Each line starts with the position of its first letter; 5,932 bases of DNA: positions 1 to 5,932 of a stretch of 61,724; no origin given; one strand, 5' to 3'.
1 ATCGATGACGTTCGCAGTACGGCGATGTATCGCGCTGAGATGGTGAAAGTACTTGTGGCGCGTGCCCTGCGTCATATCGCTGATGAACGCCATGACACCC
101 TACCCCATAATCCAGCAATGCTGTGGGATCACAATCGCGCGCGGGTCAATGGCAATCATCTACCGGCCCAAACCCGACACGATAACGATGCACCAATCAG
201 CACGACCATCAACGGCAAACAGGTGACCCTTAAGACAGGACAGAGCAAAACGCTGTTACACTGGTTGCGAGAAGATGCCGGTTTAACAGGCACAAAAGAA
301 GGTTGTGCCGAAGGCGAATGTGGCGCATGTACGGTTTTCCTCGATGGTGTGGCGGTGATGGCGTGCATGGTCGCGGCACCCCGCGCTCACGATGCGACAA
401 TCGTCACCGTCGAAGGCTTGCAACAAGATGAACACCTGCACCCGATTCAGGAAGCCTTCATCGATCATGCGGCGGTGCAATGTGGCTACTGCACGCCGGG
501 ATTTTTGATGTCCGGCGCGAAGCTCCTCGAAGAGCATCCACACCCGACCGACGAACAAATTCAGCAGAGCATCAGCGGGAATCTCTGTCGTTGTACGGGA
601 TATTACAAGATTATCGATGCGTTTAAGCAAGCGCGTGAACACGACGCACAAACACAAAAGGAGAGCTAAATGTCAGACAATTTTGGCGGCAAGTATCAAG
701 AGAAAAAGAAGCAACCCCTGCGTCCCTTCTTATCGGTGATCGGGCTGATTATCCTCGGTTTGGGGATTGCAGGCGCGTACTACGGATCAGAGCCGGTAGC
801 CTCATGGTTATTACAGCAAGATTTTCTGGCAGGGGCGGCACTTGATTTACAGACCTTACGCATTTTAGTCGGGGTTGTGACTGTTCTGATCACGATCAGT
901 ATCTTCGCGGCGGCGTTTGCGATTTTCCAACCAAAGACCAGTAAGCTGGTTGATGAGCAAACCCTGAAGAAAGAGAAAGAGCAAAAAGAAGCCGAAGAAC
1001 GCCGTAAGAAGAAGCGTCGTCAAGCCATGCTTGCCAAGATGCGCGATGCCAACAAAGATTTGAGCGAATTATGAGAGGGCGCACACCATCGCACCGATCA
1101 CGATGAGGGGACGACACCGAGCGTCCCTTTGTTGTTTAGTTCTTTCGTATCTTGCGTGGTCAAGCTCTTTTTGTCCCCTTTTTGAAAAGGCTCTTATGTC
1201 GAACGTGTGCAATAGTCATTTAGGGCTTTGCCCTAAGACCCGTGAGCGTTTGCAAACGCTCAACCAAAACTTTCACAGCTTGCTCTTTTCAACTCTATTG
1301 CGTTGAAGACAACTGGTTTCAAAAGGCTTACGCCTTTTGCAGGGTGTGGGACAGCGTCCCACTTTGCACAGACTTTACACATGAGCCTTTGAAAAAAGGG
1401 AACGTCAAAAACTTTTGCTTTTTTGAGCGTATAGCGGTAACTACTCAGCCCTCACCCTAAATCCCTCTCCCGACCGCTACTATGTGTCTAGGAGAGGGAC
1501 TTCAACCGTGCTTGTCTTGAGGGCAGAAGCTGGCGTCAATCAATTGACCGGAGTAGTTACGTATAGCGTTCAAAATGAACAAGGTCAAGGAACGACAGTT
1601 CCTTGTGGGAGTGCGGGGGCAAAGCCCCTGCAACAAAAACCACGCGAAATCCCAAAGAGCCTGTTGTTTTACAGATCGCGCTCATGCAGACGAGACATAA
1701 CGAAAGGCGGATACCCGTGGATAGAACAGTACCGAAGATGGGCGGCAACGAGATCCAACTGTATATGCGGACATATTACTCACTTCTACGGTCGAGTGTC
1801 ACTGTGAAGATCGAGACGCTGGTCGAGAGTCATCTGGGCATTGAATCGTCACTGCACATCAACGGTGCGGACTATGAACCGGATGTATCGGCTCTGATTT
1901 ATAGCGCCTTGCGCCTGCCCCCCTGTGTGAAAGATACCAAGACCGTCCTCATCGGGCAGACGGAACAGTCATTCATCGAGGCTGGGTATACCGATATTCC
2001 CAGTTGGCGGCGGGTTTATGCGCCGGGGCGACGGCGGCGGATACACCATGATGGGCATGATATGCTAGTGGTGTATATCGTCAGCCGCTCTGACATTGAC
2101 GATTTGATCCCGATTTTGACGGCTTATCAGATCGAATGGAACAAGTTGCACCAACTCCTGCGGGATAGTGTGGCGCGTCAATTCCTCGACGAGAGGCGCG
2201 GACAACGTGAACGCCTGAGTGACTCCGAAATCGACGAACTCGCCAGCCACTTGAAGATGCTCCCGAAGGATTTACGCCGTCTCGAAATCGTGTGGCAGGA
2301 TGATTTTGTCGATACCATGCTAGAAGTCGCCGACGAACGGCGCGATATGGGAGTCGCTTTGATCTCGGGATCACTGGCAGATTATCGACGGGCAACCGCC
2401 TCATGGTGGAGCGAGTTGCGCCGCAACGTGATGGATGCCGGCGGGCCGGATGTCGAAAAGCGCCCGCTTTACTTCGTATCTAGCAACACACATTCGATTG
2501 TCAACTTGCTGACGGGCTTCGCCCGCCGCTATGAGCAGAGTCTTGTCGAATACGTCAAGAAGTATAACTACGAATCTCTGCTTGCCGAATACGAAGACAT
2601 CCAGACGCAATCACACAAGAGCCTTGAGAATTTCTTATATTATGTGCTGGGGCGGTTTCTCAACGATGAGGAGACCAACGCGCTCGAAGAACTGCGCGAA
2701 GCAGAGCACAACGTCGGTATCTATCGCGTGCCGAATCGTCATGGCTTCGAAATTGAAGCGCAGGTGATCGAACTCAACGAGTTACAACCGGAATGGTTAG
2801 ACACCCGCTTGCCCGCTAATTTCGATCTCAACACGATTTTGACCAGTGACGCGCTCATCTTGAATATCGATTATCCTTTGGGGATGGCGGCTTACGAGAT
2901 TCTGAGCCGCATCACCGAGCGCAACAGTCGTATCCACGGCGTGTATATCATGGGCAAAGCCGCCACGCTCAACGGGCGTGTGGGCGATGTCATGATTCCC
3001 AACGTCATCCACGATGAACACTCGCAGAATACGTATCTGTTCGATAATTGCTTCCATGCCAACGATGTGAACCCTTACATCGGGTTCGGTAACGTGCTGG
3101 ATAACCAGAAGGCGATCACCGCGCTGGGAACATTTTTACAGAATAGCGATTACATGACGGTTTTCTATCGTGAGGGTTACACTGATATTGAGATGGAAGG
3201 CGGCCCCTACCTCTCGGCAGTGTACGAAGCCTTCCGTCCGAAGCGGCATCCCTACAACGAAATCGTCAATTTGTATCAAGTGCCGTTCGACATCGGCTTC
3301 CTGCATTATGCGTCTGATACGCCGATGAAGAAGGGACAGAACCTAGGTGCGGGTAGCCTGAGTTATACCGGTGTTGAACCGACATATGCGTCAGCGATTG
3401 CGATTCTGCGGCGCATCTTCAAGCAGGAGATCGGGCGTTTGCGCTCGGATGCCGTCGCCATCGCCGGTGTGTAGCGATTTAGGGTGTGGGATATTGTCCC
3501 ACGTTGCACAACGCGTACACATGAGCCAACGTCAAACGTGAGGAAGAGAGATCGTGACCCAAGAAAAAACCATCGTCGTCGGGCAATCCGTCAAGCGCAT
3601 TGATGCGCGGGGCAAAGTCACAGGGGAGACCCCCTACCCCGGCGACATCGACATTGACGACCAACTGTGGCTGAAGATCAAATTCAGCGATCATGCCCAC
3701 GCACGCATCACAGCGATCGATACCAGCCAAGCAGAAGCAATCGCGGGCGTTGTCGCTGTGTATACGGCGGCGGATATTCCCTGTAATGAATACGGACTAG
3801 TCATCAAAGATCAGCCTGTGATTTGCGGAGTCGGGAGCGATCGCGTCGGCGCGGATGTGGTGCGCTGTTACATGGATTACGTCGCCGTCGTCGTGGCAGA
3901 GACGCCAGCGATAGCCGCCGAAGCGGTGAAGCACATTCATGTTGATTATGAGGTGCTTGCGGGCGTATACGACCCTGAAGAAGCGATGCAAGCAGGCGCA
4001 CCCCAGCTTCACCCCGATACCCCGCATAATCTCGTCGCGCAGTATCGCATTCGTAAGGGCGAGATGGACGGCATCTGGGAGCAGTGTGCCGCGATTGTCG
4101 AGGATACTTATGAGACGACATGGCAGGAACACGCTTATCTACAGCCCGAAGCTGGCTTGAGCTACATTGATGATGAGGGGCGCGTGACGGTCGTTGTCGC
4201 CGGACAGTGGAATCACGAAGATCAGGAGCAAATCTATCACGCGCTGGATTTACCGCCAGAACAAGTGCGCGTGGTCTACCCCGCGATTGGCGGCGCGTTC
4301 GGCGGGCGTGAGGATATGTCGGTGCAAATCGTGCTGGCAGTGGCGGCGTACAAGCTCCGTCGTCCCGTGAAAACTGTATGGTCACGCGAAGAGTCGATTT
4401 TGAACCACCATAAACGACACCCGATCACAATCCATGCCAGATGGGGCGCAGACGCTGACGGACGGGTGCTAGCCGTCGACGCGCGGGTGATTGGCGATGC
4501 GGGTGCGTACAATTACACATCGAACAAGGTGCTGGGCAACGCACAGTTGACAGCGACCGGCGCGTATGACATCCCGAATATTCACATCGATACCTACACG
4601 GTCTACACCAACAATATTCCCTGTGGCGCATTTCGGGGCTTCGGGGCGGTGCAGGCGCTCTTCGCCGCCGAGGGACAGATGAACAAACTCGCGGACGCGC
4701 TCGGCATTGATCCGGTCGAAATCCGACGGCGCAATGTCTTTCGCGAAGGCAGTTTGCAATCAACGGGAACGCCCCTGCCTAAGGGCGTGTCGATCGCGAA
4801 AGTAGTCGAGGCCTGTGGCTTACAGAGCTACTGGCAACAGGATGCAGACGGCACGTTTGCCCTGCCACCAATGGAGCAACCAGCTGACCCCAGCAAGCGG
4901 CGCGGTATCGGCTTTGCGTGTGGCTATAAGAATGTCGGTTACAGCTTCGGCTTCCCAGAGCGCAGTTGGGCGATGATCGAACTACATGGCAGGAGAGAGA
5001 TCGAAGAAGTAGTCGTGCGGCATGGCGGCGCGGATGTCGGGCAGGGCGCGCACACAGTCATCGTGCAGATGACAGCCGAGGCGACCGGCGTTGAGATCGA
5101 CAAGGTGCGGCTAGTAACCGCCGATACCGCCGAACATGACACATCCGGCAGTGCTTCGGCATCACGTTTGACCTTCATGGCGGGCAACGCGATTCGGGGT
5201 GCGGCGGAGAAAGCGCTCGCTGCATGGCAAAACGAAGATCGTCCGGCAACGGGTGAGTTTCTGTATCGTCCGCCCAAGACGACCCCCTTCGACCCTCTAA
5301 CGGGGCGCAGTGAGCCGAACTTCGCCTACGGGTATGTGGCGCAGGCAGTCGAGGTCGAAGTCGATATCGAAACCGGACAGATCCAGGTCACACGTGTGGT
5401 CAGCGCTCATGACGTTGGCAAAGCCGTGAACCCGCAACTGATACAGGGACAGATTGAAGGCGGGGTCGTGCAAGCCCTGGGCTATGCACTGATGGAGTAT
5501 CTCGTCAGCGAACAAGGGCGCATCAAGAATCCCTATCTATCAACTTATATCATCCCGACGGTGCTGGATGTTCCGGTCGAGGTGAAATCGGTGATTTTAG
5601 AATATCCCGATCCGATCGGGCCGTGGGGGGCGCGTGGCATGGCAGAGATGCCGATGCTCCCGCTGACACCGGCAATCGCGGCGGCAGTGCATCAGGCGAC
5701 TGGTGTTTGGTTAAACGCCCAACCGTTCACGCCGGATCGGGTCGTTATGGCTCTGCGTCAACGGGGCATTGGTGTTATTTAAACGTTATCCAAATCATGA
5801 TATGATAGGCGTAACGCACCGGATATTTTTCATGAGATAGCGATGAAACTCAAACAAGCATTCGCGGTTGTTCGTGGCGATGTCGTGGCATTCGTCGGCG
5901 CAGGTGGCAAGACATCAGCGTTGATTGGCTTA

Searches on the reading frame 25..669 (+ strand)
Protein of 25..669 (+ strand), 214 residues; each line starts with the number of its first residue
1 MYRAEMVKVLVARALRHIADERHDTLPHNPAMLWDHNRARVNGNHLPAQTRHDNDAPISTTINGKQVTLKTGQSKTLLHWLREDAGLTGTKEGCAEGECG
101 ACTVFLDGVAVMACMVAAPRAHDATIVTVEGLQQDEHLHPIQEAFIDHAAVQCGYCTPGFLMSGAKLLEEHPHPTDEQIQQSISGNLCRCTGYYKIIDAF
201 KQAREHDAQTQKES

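Call 3: search_protein_families(library=ncbifam, proteins=[window:25-669:+], max_evalue=0.01)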
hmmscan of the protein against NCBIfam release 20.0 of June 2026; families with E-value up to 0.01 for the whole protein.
window:25-669:+ (214 aa): 14 families
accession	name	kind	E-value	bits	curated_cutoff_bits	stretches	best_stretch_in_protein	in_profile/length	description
NF041020.1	glyceraldDH_gamma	equivalog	2e-54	183.6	290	1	51-205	6-160/164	glyceraldehyde dehydrogenase subunit gamma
NF043084.2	XdhC_XDHase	equivalog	1.1e-53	180.8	217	1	58-203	3-149/151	xanthine dehydrogenase subunit XdhC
TIGR02963.1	xanthine_xdhA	equivalog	1.4e-49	169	467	1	62-209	5-163/468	xanthine dehydrogenase small subunit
TIGR03198.1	pucE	equivalog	8.7e-48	161.6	254.3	1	57-204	3-149/151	xanthine dehydrogenase subunit E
NF045668.1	pterin_aldehy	equivalog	7.4e-47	160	1100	1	61-203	6-151/905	molybdopterin-dependent aldehyde oxidoreductase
TIGR03193.1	4hydroxCoAred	equivalog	2.3e-45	154.1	257.8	1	61-203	5-147/148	4-hydroxybenzoyl-CoA reductase subunit gamma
TIGR03311.1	Se_dep_XDH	equivalog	2e-44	151.9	830.45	1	61-204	4-144/848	selenium-dependent xanthine dehydrogenase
NF007387.0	PRK09908.1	equivalog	1.5e-42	144.7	212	1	54-204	5-156/159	xanthine dehydrogenase iron sulfur-binding subunit XdhC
NF008514.0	PRK11433.1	equivalog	4.5e-42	144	322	1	45-205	40-215/218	aldehyde dehydrogenase iron-sulfur subunit PaoA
TIGR02969.1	mam_aldehyde_ox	subfamily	6.3e-32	110.1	1912.3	1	62-203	7-160/1330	aldehyde oxidase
TIGR03313.1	Se_sel_red_Mo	hypoth_equivalog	8.4e-13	46.9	1101.9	1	61-205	2-146/951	molybdopterin-dependent oxidoreductase Mo/Fe-S-binding subunit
NF004616.0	PRK05950.1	subfamily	0.00025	20.3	228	1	77-133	40-96/238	succinate dehydrogenase iron-sulfur subunit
NF009052.0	PRK12386.1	equivalog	0.0013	17.8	256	0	90-133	49-92/255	succinate dehydrogenase/fumarate reductase iron-sulfur subunit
NF004898.0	PRK06259.1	equivalog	0.0028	16.4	385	1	91-129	49-85/488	fumarate reductase (CoM/CoB) subunit TfrB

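Call 4: search_protein_families(library=pfam, proteins=[window:25-669:+], max_evalue=0.01)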
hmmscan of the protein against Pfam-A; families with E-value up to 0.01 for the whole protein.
window:25-669:+ (214 aa): 3 families
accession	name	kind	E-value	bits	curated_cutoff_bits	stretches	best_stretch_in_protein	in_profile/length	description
PF01799.25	Fer2_2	-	8.2e-34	116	30.3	1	128-201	1-75/75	[2Fe-2S] binding domain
PF00111.32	Fer2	-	2.8e-07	30.8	21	1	61-110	2-51/77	2Fe-2S iron-sulfur cluster binding domain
PF13085.11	Fer2_3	-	2.2e-05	24.8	27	1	92-134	50-91/107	2Fe-2S iron-sulfur cluster binding domain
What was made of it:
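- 1..669 (+): 3' part of a fused FAD-binding + 2Fe-2S subunit of the hydroxylase, cut off by the window edge. Fer2 and Fer2_2 domains are present, with XdhC/PucE-type FeS hits (calls 3, 4).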

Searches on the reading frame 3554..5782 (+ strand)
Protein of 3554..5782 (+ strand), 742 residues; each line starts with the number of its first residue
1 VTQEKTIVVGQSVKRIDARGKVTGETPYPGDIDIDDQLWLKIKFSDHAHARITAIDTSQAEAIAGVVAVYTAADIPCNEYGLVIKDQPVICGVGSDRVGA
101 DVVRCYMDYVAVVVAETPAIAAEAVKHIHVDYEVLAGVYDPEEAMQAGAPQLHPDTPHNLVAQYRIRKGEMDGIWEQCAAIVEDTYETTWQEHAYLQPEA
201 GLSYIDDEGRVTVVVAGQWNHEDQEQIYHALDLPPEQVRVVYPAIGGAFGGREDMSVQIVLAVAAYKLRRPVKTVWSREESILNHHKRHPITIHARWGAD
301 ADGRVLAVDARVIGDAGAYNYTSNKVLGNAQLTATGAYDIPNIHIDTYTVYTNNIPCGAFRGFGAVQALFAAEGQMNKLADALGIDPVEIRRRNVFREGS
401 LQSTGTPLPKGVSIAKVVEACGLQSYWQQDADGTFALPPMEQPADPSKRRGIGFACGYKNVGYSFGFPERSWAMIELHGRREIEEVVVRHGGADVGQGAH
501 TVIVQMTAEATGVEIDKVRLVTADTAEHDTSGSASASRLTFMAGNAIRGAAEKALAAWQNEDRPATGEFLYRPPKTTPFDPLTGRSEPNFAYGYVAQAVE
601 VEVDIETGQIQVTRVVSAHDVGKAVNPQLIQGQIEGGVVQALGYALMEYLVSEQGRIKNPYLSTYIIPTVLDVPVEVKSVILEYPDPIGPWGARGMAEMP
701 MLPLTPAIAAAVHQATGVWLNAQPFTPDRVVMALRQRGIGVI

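Call 3: search_protein_families(library=ncbifam, proteins=[window:3554-5782:+], max_evalue=0.01)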
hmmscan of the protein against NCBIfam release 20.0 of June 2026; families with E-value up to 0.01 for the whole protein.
window:3554-5782:+ (742 aa): 13 families
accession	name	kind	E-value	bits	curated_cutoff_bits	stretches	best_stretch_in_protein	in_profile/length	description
TIGR03196.1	pucD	equivalog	2.1e-173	578.6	783.65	2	8-555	2-539/763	xanthine dehydrogenase subunit D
NF043082.1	XdhA_XDHase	equivalog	5.1e-138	461.4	780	2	9-553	1-540/758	xanthine dehydrogenase subunit XdhA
TIGR03311.1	Se_dep_XDH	equivalog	1.3e-133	447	830.45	1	5-715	158-831/848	selenium-dependent xanthine dehydrogenase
TIGR03194.1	4hydrxCoA_A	equivalog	1.7e-132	443.4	994.55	2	14-553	2-524/746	4-hydroxybenzoyl-CoA reductase subunit alpha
NF007426.0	PRK09970.1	equivalog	1e-130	437.1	916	2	7-553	4-543/761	xanthine dehydrogenase molybdenum-binding subunit XdhA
NF045668.1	pterin_aldehy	equivalog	3.6e-120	402.6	1100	1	4-734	170-904/905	molybdopterin-dependent aldehyde oxidoreductase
NF041018.1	glyceraldDH_alpha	equivalog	1.1e-92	311.7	790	2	9-555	3-540/741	glyceraldehyde dehydrogenase subunit alpha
TIGR02965.1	xanthine_xdhB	equivalog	2.9e-92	310.1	849.5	2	10-553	2-527/758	xanthine dehydrogenase molybdopterin binding subunit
TIGR03313.1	Se_sel_red_Mo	hypoth_equivalog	3.1e-89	299.9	1101.9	3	158-553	351-740/951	molybdopterin-dependent oxidoreductase Mo/Fe-S-binding subunit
NF040766.1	CODH_aero_grp5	exception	3.2e-81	273.7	950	2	8-554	4-549/785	aerobic carbon-monoxide dehydrogenase large subunit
NF041671.1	peri_hyde_PaoC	equivalog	3.7e-73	247.1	1180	2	5-534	14-510/735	aldehyde oxidoreductase molybdenum-binding subunit PaoC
TIGR02416.1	CO_dehy_Mo_lg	equivalog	9.3e-63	212.5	991.15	2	22-399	6-398/770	aerobic carbon-monoxide dehydrogenase large subunit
TIGR02969.1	mam_aldehyde_ox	subfamily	2.2e-51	174.5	1912.3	2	8-553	575-1097/1330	aldehyde oxidase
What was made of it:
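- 3554..5782 (+): Molybdenum-binding large subunit of an XDH-family hydroxylase (742 aa). Best NCBIfam hit is pucD at 578.6 bits (cutoff 783); Se_dep_XDH scores 447 (cutoff 830) (call 3).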

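Call 4: search_protein_families(library=pfam, proteins=[window:3554-5782:+], max_evalue=0.01)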
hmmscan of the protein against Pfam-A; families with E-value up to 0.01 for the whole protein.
window:3554-5782:+ (742 aa): 3 families
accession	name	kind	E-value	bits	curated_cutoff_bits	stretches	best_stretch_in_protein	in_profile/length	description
PF02738.23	MoCoBD_1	-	7.9e-79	264.6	27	1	152-395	1-244/244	Molybdopterin cofactor-binding domain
PF20256.3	MoCoBD_2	-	1.7e-59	202.1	27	2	562-674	174-283/283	Molybdopterin cofactor-binding domain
PF01315.27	Ald_Xan_dh_C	-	3.6e-22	79.2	31.3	1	23-135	1-109/110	Aldehyde oxidase and xanthine dehydrogenase, a/b hammerhead domain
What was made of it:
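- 3554..5782 (+): Ald_Xan_dh_C, MoCoBD_1 and MoCoBD_2 domains (call 4).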

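Call 86: search_solved_structures(query=window:3554-5782:+, max_evalue=1e-20, show_alignments=0)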
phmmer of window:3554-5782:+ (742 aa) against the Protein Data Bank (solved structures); distinct sequences matched with E-value up to 1e-20: 41.
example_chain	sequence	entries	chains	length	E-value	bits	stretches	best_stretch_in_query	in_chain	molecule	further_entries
3hrd_A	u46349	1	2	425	4e-91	309.8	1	8-420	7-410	Nicotinate dehydrogenase large molybdopterin subunit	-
1rm6_A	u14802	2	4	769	2.6e-88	300.5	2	9-554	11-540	4-hydroxybenzoyl-CoA reductase alpha subunit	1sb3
1sij_A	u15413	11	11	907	3.4e-73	250.6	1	10-735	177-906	Aldehyde oxidoreductase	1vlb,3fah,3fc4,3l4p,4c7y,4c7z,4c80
1dgj_A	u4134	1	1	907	7.8e-71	242.7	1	9-734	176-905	ALDEHYDE OXIDOREDUCTASE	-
1fiq_C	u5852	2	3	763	2.8e-65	224.4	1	9-704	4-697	XANTHINE OXIDASE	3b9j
3sr6_C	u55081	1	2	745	2.8e-65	224.4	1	9-704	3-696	Xanthine dehydrogenase/oxidase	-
3etr_C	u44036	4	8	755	3e-65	224.3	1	9-704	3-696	Xanthine dehydrogenase/oxidase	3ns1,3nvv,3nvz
3nrz_C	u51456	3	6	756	3e-65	224.3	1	9-704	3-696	Xanthine dehydrogenase/oxidase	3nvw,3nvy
3eub_C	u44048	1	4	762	3.1e-65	224.2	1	9-704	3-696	Xanthine dehydrogenase/oxidase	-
1n5x_A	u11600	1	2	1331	6.3e-65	223.2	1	3-704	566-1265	Xanthine Dehydrogenase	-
1fo4_A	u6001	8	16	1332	6.4e-65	223.2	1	3-704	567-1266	XANTHINE DEHYDROGENASE | Xanthine dehydrogenase/oxidase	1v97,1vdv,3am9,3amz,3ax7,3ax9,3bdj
3una_A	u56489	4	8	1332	6.4e-65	223.2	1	3-704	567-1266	Xanthine dehydrogenase/oxidase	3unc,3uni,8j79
1wyg_A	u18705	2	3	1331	1.4e-62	215.5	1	5-712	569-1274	Xanthine dehydrogenase/oxidase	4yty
4yrw_A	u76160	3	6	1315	1.9e-62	215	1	5-712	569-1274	Xanthine dehydrogenase/oxidase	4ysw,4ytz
2e3t_A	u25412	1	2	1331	1.9e-62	215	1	5-712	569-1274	Xanthine dehydrogenase/oxidase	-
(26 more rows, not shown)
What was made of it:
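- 3554..5782 (+): The closest solved structure is E. barkeri nicotinate dehydrogenase 3HRD, chain A 309.8 bits and chain B 166.2 bits (call 86).
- The Mo subunit's closest solved relative is E. barkeri nicotinate dehydrogenase (call 86). The Mo subunit's closest solved homologue is E. barkeri nicotinate dehydrogenase (call 86).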
